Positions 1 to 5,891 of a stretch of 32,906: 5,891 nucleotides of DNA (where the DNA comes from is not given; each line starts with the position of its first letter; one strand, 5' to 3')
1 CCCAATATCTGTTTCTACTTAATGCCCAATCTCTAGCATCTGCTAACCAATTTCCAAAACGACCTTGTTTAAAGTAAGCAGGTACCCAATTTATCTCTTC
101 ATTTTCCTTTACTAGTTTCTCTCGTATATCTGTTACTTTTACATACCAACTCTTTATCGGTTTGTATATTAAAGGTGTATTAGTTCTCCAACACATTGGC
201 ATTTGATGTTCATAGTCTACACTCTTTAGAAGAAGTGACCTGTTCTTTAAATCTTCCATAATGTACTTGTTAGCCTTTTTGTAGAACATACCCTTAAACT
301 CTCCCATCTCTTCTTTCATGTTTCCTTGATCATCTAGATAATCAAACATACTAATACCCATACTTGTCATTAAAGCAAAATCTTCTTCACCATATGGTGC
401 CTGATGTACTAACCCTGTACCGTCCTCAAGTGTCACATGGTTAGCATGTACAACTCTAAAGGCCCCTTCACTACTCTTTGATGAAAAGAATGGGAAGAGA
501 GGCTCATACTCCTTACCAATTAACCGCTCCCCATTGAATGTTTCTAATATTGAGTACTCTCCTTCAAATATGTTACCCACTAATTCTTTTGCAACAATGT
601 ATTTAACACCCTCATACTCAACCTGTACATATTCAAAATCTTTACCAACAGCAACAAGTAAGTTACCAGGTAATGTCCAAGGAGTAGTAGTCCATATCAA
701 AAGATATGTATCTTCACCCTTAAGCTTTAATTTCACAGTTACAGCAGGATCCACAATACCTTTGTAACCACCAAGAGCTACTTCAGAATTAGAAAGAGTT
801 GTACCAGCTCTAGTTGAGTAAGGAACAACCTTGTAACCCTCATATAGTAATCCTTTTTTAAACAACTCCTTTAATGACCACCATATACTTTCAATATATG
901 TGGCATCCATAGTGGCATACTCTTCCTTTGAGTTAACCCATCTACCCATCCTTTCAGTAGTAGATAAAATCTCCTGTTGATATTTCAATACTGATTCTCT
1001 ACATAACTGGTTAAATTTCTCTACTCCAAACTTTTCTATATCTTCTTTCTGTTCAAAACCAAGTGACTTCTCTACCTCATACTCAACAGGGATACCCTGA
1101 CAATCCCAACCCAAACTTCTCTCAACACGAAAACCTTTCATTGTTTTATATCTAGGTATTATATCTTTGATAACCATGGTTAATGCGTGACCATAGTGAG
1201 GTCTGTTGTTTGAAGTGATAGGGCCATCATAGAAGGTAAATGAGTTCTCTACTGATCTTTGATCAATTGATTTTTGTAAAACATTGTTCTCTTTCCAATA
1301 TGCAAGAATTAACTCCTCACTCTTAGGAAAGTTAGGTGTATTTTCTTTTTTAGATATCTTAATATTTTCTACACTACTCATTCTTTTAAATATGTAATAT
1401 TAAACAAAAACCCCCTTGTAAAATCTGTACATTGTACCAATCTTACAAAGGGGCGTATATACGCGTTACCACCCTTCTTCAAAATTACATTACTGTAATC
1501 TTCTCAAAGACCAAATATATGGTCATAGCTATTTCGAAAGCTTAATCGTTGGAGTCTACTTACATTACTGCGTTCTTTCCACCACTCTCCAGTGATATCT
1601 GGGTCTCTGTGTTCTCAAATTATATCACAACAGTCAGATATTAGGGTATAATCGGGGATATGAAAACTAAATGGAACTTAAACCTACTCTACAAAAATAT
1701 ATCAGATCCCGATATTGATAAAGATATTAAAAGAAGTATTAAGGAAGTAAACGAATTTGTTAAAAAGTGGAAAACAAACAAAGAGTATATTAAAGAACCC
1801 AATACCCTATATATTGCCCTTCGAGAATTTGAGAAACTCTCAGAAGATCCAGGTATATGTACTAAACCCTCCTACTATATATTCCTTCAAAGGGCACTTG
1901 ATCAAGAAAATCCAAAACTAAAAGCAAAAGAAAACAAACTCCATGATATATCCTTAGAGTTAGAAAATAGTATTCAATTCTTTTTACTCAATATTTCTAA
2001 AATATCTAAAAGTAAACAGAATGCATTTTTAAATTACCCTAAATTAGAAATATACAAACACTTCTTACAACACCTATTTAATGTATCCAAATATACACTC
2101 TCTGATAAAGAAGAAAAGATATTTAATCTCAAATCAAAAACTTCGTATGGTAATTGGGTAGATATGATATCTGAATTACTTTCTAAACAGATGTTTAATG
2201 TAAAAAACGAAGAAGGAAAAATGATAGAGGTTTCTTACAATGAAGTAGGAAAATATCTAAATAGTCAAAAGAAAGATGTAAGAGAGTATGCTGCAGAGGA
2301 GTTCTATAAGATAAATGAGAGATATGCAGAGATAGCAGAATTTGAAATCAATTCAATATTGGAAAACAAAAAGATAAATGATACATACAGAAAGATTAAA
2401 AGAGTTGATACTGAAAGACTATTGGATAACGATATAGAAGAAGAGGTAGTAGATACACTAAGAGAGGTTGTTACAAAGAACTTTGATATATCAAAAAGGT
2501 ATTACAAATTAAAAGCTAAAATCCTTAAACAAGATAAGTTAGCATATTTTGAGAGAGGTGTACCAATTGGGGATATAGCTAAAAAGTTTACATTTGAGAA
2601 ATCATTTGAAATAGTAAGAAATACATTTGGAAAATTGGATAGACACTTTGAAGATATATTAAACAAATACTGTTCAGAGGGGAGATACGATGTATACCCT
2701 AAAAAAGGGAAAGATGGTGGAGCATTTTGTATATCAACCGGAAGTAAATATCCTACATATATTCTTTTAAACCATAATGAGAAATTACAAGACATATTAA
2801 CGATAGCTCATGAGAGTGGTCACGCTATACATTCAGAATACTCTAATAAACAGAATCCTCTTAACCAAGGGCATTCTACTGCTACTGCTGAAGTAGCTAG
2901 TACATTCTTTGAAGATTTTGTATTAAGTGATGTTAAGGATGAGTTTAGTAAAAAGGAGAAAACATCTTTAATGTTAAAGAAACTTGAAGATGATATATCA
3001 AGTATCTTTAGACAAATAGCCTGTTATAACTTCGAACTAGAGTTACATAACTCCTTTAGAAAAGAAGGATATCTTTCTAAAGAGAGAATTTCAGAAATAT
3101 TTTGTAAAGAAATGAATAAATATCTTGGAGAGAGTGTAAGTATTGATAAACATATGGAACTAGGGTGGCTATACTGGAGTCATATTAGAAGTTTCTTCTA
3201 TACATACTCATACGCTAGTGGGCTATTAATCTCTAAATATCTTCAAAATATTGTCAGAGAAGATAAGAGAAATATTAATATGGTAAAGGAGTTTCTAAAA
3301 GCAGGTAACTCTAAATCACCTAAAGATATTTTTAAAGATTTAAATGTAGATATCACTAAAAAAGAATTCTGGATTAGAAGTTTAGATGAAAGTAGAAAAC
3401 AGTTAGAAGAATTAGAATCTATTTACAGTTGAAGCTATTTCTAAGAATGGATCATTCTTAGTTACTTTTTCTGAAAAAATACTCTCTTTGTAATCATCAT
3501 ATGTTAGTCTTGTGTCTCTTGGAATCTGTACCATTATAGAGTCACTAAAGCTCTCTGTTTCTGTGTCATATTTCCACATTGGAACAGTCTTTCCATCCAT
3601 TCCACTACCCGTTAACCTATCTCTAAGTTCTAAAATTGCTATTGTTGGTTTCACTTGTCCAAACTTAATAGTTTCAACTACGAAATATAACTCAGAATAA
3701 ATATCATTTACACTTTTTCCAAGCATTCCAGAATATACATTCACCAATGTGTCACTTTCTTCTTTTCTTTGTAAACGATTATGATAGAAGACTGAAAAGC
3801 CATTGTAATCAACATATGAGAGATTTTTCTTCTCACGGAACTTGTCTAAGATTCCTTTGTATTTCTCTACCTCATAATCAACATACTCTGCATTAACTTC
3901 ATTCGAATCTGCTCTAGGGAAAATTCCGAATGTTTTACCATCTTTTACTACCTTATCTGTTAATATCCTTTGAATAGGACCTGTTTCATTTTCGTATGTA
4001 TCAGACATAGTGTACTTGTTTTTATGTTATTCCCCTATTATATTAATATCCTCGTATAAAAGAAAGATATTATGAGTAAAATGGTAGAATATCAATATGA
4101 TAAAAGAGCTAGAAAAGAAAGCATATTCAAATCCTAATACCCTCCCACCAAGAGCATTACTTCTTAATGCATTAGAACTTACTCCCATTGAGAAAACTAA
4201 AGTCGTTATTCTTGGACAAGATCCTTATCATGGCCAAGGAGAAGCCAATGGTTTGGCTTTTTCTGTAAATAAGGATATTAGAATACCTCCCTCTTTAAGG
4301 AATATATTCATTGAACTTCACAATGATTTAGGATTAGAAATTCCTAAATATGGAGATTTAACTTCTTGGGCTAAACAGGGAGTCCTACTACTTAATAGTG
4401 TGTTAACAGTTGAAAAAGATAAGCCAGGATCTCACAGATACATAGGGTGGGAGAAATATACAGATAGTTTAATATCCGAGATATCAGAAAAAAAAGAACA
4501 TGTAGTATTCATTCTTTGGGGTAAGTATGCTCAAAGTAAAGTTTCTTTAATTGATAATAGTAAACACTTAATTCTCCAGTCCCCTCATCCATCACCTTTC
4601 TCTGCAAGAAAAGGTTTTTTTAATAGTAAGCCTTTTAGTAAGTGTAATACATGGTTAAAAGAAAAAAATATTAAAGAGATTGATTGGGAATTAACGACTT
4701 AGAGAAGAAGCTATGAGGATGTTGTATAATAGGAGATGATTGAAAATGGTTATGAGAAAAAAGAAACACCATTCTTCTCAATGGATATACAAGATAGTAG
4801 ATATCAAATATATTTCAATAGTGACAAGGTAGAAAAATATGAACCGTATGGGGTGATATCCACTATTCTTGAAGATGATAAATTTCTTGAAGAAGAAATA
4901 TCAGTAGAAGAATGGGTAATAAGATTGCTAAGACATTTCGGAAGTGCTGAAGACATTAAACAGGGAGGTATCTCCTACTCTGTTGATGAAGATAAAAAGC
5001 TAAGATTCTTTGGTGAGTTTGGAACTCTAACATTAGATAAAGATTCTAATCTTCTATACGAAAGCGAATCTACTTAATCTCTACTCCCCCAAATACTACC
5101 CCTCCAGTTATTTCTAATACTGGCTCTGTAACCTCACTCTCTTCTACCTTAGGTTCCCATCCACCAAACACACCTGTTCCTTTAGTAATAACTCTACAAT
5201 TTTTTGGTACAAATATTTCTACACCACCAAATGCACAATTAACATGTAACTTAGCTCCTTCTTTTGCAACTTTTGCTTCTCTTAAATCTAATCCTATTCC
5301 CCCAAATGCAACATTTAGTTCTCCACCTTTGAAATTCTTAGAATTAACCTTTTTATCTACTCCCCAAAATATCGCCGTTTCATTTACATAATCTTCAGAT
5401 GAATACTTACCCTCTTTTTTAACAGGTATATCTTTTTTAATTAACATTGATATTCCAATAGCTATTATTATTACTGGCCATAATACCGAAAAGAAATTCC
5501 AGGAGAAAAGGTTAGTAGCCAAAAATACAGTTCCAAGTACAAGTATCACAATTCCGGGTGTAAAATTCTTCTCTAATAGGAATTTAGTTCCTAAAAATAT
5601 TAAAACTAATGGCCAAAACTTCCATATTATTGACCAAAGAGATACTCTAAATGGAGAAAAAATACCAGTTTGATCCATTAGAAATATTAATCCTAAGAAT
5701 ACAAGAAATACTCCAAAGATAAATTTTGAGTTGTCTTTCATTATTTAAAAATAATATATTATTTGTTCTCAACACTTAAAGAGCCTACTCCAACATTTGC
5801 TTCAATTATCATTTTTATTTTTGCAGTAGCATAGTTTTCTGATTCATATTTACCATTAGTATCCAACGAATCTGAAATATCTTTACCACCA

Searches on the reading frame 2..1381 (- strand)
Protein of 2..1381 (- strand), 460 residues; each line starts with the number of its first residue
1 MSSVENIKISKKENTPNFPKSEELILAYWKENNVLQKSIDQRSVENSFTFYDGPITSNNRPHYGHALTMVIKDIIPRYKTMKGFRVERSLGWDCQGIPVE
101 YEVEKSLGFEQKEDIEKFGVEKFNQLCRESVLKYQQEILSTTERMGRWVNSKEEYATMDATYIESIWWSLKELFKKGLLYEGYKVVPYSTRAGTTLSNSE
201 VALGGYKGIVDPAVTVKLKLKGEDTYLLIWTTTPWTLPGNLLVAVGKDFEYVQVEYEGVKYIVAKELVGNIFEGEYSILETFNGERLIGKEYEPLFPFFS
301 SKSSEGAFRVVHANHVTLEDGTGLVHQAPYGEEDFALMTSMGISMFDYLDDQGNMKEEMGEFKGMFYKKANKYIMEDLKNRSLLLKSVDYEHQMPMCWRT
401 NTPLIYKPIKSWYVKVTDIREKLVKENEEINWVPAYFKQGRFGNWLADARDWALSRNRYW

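Call 9: search_protein_families(library=pfam, proteins=[window:2-1381:-])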
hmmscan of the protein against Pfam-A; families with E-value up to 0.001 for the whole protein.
window:2-1381:- (460 aa): 2 families
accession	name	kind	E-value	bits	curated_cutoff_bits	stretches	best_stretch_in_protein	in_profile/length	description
PF00133.28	tRNA-synt_1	-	8.1e-73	246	22.7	1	25-460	2-239/414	tRNA synthetases class I (I, L, M and V)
PF09334.17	tRNA-synt_1g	-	6.6e-06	25.6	20.1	1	57-119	10-71/391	tRNA synthetases class I (M)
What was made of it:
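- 2..1381 (-): Bacterial (WS6) ileS, N-terminal 460 codons, cut by the contig end. Pfam tRNA-synt_1 (call 9).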

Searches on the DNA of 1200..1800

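Call 24: search_rna_families(source=window, start=1200, end=1800, threshold=evalue, max_evalue=10, show_alignments=2)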
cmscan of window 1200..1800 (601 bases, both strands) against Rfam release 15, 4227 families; matches with E-value up to 10: 8.
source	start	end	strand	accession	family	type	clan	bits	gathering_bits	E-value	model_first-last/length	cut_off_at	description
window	1446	1616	-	RF00230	T-box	Cis-reg; leader;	-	43.2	93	3.1e-08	1-219/219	no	T-box leader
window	1398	1482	-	RF02430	SpF19_sRNA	Gene; sRNA;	-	25.1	60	0.029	1-99/99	no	Streptococcus sRNA SpF19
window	1371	1476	+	RF01802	HSUR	Gene; snRNA;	-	21.9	50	5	1-123/123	no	Herpesvirus saimiri U RNA1/RNA2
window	1701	1740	+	RF02765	Ysr209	Gene; sRNA;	-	19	59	1.1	1-46/46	no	Yersinia sRNA 209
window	1276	1346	-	RF03603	mir-4899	Gene; miRNA;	-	17.6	85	1.6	1-87/87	no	mir-4899 microRNA precursor family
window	1266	1326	-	RF01701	Cyano-1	Gene; sRNA;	-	16.1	41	6.2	1-69/69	no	Cyano-1 RNA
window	1404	1460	-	RF00906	MIR1120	Gene; miRNA;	-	15.9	86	3.9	1-87/87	no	MIR1120/MIR1122 microRNA precursor family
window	1454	1559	-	RF02447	SpR19_sRNA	Gene; sRNA;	-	15.7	79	4.8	1-123/123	no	Streptococcus sRNA SpR19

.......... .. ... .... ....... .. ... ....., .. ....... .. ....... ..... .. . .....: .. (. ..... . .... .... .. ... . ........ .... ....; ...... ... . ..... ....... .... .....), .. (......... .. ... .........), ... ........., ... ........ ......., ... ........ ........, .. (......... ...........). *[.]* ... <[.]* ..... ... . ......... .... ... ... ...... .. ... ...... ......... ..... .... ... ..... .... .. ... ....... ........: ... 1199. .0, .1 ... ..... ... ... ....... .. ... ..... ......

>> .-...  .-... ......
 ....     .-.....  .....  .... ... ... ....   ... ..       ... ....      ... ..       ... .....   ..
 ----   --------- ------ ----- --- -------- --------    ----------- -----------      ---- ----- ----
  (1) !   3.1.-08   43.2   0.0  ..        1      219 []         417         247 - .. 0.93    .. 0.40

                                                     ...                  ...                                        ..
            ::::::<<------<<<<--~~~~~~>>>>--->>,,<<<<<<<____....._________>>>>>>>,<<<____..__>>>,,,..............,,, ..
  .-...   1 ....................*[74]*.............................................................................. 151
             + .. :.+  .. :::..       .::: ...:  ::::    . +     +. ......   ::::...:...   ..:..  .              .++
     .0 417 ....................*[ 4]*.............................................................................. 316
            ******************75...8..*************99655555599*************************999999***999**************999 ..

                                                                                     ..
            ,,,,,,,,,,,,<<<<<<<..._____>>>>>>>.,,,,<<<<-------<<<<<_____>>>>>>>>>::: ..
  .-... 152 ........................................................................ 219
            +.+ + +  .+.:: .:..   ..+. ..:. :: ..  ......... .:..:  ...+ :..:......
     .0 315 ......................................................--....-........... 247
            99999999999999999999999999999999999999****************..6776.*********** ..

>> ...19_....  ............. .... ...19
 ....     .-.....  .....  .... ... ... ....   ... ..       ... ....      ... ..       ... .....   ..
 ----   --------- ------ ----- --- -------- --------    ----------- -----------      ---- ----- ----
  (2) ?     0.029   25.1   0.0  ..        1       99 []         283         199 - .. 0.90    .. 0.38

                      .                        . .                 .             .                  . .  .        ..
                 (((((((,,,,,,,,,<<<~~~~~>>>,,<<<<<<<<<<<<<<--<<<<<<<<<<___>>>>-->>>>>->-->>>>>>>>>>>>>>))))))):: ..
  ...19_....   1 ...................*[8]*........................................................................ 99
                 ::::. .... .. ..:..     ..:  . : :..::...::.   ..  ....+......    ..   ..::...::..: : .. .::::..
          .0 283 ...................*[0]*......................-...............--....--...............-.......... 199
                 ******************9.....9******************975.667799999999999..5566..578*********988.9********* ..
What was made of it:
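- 1446..1616 (-): T-box-like leader of the bacterial ileS, with a shortened Stem I. A terminator hairpin and U tract follow at ~1398-1450. Rfam RF00230 scores 43.2 bits (gathering score 93), E 3.1e-8, with the sequence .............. (call 24).
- Checked: It does have the T-box sequence and a terminator hairpin (call 24).
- Tried and rejected: The T-box appeared only in a permissive local search (call 24).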

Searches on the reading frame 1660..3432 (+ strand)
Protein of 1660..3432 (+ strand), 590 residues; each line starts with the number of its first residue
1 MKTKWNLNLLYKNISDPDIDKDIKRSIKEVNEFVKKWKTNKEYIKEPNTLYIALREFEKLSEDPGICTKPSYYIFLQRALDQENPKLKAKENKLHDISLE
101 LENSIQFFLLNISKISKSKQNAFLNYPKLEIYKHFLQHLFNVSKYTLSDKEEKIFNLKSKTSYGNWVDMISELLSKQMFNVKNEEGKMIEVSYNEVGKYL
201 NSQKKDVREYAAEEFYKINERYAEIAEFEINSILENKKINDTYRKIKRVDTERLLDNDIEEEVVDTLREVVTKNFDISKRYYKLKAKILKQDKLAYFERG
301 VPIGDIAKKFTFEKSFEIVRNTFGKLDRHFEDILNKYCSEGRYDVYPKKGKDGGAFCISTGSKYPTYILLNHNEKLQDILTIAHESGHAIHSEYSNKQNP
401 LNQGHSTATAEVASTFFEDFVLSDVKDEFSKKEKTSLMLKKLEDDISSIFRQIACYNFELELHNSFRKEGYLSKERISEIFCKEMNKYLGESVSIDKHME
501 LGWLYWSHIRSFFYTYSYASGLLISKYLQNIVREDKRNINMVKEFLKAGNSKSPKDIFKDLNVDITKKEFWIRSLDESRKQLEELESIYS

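Call 9: search_protein_families(library=pfam, proteins=[window:1660-3432:+])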
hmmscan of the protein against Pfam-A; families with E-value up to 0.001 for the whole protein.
window:1660-3432:+ (590 aa): 2 families
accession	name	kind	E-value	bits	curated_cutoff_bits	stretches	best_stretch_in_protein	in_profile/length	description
PF01432.26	Peptidase_M3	-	4e-39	135.7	27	1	200-575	3-455/457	Peptidase family M3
PF08439.15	Peptidase_M3_N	-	7e-11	42.6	25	1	112-168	2-59/70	Oligopeptidase F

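Call 30: find_encoding_contigs(protein=window:1660-3432:+, flank=10000, max_places=5)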
Protein window:1660-3432:+ (590 aa): 1 contig read that carries it; 1 place shown.
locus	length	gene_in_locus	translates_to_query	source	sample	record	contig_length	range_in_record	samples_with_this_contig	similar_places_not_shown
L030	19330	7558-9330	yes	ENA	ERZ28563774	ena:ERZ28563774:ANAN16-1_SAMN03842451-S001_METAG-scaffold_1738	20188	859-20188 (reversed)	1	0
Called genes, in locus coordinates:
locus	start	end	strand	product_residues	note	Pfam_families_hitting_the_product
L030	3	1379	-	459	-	?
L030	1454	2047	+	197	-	-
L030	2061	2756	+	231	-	PF05050:Methyltransf_21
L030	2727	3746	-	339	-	PF01933:CofD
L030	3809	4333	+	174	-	PF02559:CarD_TRCF_RID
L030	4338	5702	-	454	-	PF00133:tRNA-synt_1, PF09334:tRNA-synt_1g (weak), PF08264:Anticodon_1, PF19302:DUF5915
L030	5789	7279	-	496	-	-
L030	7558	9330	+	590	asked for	PF08439:Peptidase_M3_N, PF01432:Peptidase_M3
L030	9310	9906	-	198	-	-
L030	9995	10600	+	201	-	PF03167:UDG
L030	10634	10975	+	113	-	-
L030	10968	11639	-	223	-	PF18917:LiaI-LiaF-like_TM1, PF22570:LiaF-TM, PF18917:LiaI-LiaF-like_TM1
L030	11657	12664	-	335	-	PF18917:LiaI-LiaF-like_TM1, PF22570:LiaF-TM, PF09922:LiaF-like_C (weak)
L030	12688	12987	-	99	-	PF04024:PspC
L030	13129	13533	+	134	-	PF13473:Cupredoxin_1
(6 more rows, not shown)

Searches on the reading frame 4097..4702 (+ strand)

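Call 9: search_protein_families(library=pfam, proteins=[window:4097-4702:+])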
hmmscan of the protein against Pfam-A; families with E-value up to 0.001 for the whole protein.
window:4097-4702:+ (201 aa): 1 family
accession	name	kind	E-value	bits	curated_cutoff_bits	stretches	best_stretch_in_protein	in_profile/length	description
PF03167.25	UDG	-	1.5e-20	74.2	24.3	1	30-188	5-141/141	Uracil DNA glycosylase superfamily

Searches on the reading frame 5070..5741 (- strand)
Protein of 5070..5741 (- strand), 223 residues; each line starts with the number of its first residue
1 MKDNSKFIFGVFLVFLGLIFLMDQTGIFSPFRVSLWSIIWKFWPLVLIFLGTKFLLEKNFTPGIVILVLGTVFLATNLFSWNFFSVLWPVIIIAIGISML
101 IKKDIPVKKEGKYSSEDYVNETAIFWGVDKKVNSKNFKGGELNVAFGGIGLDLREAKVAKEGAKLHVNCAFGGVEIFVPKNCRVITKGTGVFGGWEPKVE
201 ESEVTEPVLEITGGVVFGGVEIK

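Call 9: search_protein_families(library=pfam, proteins=[window:5070-5741:-])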
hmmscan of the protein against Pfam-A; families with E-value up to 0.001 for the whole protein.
window:5070-5741:- (223 aa): 3 families
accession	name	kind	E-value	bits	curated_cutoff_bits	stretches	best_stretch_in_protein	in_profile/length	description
PF22570.1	LiaF-TM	-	4.1e-17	63.3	27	1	8-103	1-94/98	LiaF transmembrane domain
PF18917.5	LiaI-LiaF-like_TM1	-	3.1e-16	59.6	27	2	7-55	1-42/42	LiaI-LiaF-like transmembrane region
PF09922.15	LiaF-like_C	-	6.5e-05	23.2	29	1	136-196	11-73/114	Cell wall-active antibiotics response LiaF, C-terminal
